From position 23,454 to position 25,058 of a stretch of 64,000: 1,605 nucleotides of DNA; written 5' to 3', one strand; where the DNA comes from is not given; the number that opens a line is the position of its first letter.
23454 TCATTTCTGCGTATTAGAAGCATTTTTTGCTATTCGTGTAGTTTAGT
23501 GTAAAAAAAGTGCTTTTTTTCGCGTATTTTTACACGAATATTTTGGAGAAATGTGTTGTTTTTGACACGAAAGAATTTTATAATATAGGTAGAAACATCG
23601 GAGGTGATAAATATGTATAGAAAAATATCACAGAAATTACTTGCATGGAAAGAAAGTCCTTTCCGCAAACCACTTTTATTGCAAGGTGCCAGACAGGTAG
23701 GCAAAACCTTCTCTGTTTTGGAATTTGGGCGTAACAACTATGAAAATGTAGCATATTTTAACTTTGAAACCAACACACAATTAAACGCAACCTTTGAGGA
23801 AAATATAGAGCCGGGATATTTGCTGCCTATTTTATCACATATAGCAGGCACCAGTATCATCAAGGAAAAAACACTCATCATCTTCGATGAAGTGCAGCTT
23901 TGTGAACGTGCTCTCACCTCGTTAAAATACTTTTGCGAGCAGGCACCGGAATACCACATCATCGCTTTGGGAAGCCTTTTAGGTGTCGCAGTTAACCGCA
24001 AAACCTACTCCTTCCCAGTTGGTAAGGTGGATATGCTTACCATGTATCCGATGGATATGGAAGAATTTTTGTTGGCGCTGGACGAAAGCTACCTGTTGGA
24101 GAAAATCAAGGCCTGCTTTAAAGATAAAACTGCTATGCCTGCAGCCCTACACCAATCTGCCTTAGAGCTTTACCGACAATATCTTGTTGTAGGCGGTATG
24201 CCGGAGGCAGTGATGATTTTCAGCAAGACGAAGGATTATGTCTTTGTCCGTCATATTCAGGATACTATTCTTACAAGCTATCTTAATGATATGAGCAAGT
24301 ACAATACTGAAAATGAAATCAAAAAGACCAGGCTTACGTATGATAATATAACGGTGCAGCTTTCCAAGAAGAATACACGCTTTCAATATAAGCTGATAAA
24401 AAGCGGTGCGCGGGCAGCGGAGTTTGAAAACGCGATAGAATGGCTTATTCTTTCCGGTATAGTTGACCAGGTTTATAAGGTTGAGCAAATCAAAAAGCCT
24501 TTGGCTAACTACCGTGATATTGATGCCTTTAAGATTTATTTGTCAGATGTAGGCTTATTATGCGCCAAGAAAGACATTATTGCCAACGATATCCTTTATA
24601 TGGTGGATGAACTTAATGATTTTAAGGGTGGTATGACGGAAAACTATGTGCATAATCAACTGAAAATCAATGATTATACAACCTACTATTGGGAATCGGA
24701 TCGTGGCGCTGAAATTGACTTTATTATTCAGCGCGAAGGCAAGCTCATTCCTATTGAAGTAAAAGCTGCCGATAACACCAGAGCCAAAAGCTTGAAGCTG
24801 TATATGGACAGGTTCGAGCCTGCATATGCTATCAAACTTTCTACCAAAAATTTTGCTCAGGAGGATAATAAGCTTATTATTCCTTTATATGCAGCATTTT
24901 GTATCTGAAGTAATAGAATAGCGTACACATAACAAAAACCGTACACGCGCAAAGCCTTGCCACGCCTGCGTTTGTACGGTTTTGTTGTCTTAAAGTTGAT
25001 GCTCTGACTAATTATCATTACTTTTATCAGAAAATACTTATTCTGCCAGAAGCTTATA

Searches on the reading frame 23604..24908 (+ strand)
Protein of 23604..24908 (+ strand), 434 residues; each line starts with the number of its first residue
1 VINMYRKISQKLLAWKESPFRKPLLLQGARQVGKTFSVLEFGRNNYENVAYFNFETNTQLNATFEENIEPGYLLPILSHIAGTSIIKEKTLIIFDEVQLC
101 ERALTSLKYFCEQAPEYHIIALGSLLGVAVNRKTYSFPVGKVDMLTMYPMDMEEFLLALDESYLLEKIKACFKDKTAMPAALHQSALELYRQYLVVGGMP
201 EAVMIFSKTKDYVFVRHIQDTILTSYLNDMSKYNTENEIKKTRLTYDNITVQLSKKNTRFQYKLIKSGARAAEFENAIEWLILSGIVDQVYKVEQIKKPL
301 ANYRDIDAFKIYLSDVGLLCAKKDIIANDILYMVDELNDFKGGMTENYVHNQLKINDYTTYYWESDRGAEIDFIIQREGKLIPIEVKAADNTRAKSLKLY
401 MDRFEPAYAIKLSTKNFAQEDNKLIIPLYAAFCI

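Call 8: search_protein_families(library=pfam, proteins=[window:23604-24908:+], max_evalue=0.01)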
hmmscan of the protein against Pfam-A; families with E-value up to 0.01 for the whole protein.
window:23604-24908:+ (434 aa): 2 families
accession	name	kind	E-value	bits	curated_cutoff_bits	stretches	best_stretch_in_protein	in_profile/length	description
PF13635.12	DUF4143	-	5.1e-31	108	28.1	1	228-388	2-159/160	Domain of unknown function (DUF4143)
PF13173.12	AAA_14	-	7.6e-26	91.1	27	1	21-156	2-129/129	AAA domain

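Call 37: search_protein_families(library=padloc, proteins=[window:23604-24908:+], max_evalue=0.01)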
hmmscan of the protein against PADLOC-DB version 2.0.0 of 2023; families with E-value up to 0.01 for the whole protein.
window:23604-24908:+ (434 aa): 8 families
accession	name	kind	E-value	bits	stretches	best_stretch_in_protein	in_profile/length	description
PDLC04786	PDC-S01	-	9.3e-173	573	1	3-434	2-432/439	-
PDLC04792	PDC-S01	-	6.6e-114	379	1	4-434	2-433/452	-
PDLC04788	PDC-S01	-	6.5e-105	349.6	1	4-422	2-416/448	-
PDLC04789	PDC-S01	-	1.4e-23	81.6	1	6-418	4-370/375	-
PDLC04790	PDC-S01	-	9.5e-23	78.6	1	24-398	30-377/422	-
PDLC04787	PDC-S01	-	2.6e-19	67.4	1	5-411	12-385/412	-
PDLC04791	PDC-S01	-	1.5e-13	48.2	1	348-420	312-383/395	-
PDLC01250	Cas4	-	0.0079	14.5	0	349-393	41-87/168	"CAS-I,CAS-II,CAS-III,CAS-IV,CAS-V,CAS-VI; acquisition_associated"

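Call 38: search_protein_families(library=ncbifam, proteins=[window:23604-24908:+], max_evalue=0.01)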
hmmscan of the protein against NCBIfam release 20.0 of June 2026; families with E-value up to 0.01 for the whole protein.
window:23604-24908:+ (434 aa): 0 families
